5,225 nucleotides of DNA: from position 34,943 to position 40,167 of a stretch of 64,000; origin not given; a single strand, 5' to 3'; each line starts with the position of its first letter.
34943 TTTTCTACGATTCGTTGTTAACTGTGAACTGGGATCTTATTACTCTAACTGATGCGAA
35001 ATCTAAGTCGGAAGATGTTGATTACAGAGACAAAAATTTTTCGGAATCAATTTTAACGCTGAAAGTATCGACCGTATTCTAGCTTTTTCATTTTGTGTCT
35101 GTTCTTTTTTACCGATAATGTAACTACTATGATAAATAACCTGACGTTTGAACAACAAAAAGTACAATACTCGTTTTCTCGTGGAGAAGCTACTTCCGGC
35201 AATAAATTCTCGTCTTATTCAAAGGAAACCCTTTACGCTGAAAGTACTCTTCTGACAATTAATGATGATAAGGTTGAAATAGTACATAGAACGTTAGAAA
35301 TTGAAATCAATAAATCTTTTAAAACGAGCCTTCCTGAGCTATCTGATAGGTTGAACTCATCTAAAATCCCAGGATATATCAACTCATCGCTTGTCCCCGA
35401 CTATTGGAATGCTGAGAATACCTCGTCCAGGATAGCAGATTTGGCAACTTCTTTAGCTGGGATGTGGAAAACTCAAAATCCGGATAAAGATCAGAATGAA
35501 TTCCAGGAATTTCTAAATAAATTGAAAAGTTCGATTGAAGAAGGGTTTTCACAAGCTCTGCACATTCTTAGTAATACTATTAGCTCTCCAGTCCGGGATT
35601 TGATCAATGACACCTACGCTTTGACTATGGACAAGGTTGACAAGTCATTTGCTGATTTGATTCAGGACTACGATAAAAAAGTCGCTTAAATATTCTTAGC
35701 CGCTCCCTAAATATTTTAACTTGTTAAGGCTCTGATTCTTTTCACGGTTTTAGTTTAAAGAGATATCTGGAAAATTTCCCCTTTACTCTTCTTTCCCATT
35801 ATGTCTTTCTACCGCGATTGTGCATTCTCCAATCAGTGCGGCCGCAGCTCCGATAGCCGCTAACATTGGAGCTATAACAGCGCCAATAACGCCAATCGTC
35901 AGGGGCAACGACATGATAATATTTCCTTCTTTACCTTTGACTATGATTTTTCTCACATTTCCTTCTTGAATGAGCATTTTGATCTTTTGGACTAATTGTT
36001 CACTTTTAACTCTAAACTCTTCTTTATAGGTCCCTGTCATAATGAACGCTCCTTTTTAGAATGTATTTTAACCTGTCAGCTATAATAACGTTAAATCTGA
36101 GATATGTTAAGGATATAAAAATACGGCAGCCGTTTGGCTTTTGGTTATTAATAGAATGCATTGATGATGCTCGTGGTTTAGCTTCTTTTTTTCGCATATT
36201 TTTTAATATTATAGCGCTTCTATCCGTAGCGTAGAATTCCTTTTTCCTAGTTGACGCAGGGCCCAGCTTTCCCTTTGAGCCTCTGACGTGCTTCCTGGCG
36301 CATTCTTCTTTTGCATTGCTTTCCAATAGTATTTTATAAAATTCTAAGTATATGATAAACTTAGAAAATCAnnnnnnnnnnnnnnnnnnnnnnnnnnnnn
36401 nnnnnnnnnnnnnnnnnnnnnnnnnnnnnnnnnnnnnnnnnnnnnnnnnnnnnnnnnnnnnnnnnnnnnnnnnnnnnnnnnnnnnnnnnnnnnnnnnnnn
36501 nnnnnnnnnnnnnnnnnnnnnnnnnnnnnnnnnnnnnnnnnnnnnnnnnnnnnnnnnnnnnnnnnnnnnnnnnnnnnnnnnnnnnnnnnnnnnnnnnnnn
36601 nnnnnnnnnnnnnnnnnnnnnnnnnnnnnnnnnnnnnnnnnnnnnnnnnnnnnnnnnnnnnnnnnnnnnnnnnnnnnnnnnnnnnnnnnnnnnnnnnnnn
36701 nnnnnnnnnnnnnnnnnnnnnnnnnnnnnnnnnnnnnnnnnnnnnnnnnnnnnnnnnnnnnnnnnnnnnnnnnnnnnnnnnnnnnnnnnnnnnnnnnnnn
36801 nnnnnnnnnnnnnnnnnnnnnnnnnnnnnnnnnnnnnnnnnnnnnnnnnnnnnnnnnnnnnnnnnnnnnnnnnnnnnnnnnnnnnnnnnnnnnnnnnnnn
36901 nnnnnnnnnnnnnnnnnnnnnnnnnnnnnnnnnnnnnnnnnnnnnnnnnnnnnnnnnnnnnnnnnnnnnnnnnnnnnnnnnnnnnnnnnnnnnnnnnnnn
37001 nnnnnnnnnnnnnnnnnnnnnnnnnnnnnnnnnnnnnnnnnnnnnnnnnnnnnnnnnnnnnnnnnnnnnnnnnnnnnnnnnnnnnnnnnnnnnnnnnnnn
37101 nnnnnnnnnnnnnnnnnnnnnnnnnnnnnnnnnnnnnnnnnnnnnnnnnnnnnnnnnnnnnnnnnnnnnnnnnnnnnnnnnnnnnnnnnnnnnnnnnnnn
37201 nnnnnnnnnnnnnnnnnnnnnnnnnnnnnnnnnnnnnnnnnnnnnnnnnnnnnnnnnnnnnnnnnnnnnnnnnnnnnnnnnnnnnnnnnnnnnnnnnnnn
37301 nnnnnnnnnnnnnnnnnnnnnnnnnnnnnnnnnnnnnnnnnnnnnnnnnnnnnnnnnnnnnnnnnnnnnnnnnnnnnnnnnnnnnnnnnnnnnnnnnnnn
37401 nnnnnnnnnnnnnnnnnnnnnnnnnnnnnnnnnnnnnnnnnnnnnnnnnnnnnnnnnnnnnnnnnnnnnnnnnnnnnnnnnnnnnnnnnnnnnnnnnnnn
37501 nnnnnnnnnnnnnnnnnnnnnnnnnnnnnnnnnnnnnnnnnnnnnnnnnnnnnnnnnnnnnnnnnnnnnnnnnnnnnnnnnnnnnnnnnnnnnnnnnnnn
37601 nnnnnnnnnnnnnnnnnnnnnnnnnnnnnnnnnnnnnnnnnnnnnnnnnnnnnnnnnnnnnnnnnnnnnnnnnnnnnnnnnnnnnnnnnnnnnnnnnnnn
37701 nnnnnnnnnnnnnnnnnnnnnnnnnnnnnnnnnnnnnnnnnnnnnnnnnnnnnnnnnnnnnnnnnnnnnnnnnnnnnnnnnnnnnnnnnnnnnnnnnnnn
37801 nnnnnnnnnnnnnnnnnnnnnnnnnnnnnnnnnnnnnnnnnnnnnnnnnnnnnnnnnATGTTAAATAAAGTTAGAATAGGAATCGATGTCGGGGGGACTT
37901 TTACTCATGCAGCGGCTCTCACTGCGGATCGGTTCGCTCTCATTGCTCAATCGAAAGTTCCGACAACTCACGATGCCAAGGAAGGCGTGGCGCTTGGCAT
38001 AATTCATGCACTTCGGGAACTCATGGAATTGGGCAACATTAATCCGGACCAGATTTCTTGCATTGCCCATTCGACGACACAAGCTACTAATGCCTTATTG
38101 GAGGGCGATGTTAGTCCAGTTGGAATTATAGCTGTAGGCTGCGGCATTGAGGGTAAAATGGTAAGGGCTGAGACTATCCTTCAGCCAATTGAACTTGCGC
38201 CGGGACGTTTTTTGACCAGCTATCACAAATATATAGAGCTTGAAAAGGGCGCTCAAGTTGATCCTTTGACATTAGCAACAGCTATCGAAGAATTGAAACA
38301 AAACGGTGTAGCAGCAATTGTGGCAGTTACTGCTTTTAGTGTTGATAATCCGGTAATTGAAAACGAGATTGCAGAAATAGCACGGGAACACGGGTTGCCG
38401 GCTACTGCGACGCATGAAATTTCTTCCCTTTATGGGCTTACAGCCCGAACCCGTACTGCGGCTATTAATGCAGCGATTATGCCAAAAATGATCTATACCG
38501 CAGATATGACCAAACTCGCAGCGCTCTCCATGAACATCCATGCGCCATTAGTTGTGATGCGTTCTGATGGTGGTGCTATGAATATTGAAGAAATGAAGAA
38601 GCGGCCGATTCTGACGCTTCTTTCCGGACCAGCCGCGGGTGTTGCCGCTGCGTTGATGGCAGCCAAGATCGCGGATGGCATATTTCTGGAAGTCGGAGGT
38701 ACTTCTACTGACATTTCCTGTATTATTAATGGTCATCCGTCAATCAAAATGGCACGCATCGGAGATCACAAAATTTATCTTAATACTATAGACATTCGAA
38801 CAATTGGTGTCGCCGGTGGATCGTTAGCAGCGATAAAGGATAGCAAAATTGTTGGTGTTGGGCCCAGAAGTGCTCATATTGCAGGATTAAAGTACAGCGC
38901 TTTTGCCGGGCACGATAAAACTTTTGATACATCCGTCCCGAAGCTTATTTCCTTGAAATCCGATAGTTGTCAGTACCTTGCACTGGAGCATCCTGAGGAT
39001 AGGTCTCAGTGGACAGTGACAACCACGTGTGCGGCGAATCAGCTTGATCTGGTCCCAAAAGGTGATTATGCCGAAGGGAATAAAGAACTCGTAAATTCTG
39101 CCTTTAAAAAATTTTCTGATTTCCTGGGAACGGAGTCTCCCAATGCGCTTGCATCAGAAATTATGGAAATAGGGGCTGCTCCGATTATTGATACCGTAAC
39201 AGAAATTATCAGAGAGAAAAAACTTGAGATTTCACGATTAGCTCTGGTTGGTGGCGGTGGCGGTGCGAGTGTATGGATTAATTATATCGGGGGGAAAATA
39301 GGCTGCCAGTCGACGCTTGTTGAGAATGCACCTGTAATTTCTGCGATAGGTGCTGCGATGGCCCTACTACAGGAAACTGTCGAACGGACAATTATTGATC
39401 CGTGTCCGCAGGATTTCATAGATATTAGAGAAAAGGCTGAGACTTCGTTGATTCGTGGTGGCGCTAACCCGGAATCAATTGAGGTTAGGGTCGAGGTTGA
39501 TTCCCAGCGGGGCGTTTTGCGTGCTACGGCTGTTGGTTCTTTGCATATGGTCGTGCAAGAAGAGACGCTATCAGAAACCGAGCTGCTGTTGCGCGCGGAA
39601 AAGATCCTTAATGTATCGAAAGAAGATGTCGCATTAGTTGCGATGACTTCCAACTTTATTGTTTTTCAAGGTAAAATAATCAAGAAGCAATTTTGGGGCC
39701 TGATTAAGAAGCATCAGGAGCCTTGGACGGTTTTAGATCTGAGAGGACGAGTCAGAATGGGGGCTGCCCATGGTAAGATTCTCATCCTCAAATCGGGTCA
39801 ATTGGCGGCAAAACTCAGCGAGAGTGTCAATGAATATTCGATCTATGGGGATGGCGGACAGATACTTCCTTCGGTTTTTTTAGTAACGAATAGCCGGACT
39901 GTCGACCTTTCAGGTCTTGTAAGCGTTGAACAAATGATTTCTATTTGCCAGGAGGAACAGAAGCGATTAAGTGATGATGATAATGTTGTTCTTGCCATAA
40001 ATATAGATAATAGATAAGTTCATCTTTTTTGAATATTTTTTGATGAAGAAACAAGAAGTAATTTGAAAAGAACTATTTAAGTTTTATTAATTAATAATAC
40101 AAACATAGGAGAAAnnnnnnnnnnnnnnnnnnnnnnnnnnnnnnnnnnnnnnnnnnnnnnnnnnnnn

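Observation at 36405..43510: Translationally coupled five-gene operon of unknown pathway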

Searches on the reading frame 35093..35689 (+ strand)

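Call 3: search_protein_families(library=pfam, proteins=[window:35093-35689:+], max_evalue=0.01)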
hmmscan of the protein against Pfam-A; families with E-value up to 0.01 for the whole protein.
window:35093-35689:+ (198 aa): 2 families
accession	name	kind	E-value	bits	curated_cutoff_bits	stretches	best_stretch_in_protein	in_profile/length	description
PF18433.6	DUF5610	-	2.2e-08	35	26.4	1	83-184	15-116/117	Domain of unknown function (DUF5610)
PF22240.1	ISP_coupler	-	0.0031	18.4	27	0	108-191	3-93/126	Type ISP restriction-modification enzyme, coupler domain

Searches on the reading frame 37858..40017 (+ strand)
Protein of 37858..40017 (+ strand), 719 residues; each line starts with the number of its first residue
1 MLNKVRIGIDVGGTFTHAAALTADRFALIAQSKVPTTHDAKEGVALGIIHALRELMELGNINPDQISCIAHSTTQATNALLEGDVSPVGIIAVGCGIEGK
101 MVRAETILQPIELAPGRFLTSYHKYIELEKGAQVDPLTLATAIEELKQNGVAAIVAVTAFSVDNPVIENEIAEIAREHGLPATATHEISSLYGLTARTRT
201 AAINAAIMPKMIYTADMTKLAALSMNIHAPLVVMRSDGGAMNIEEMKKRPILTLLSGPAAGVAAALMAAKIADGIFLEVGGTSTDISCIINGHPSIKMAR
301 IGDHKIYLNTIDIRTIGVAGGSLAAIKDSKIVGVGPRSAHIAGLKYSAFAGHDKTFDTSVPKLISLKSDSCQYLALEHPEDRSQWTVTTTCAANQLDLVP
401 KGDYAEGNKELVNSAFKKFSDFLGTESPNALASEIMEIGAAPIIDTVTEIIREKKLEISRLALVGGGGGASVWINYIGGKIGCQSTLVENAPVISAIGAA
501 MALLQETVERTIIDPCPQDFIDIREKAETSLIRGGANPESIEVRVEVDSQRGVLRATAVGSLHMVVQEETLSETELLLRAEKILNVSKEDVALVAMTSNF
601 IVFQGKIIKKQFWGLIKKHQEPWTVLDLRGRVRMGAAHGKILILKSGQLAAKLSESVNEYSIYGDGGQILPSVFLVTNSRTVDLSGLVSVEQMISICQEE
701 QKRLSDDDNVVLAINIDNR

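Call 3: search_protein_families(library=pfam, proteins=[window:37858-40017:+], max_evalue=0.01)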
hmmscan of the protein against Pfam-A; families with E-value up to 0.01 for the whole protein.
window:37858-40017:+ (719 aa): 4 families
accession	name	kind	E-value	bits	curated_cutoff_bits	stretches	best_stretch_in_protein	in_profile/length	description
PF01968.24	Hydantoinase_A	-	1e-54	186.2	22.9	1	197-506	1-289/291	Hydantoinase/oxoprolinase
PF05378.19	Hydant_A_N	-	1.9e-28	99.8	25.2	1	6-179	1-176/176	Hydantoinase/oxoprolinase N-terminal region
PF13941.12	MutL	-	8e-07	28.6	27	1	9-59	4-52/450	MutL protein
PF07905.16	PucR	-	0.0054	17.5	33.5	0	135-182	55-98/118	Purine catabolism regulatory protein-like family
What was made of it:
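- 37858..40017 (+): Stand-alone HyuA-type hydantoinase/oxoprolinase-family ASKHA ATPase (719 aa). It is proposed to be the ATP-dependent kinase or activator of the imported compound. PF05378 and PF01968 (call 3).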

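Call 4: search_protein_families(library=ncbifam, proteins=[window:37858-40017:+], max_evalue=0.01)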
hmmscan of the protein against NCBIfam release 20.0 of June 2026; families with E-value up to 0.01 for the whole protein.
window:37858-40017:+ (719 aa): 7 families
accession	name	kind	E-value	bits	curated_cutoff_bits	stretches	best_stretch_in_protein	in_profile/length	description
NF050156.1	CapLactmsAlpCapA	equivalog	6.6e-25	87.5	1000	1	6-339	2-352/689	caprolactamase subunit alpha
NF042975.2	AcphenoCarb_ApcC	equivalog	1.5e-13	49.8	1500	1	140-340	160-370/733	acetophenone carboxylase subunit gamma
NF042960.1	AcphenoCarb_ApcA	equivalog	8.4e-10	37.5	1250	1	7-356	4-353/658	acetophenone carboxylase subunit alpha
NF040745.1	accessory_GlmL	equivalog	0.00027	19.9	475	0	8-61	3-54/459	methylaspartate mutase accessory protein GlmL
NF040744.1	ornith_Or-4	equivalog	0.0009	17.9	600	0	239-300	217-276/448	GlmL-related ornithine degradation protein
TIGR03123.1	one_C_unchar_1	hypoth_equivalog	0.0014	17.9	244.1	0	226-297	84-153/327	probable H4MPT-linked C1 transfer pathway protein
TIGR01312.1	XylB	equivalog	0.0016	17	380.25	1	443-529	375-461/481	xylulokinase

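Call 35: search_solved_structures(query=window:37858-40017:+, max_evalue=0.001)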
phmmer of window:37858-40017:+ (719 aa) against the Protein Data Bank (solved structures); distinct sequences matched with E-value up to 0.001: 4.
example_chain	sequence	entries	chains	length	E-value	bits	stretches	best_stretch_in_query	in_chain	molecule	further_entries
7hk5_A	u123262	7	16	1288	3.5e-32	115.1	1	6-341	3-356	N-methylhydantoinase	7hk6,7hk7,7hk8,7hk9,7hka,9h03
6yra_A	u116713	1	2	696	1.5e-19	73.3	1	4-340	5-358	5-oxoprolinase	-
5l9w_B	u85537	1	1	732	4.1e-14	55.4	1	7-340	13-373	Acetophenone carboxylase gamma subunit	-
5l9w_b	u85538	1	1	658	3.1e-10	42.6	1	7-355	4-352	Acetophenone carboxylase alpha subunit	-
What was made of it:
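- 37858..40017 (+): The nearest solved relatives match only residues 6-341: N-methylhydantoinase, 5-oxoprolinase and acetophenone carboxylase (call 35).
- Closest known: ATP-dependent lactamases and carboxylases of the hydantoinase/oxoprolinase family. Different: The C-terminal half has no detectable similarity to solved members (call 35).
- Similarity to solved HyuA proteins stops at residue 341 of 719 (call 35).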
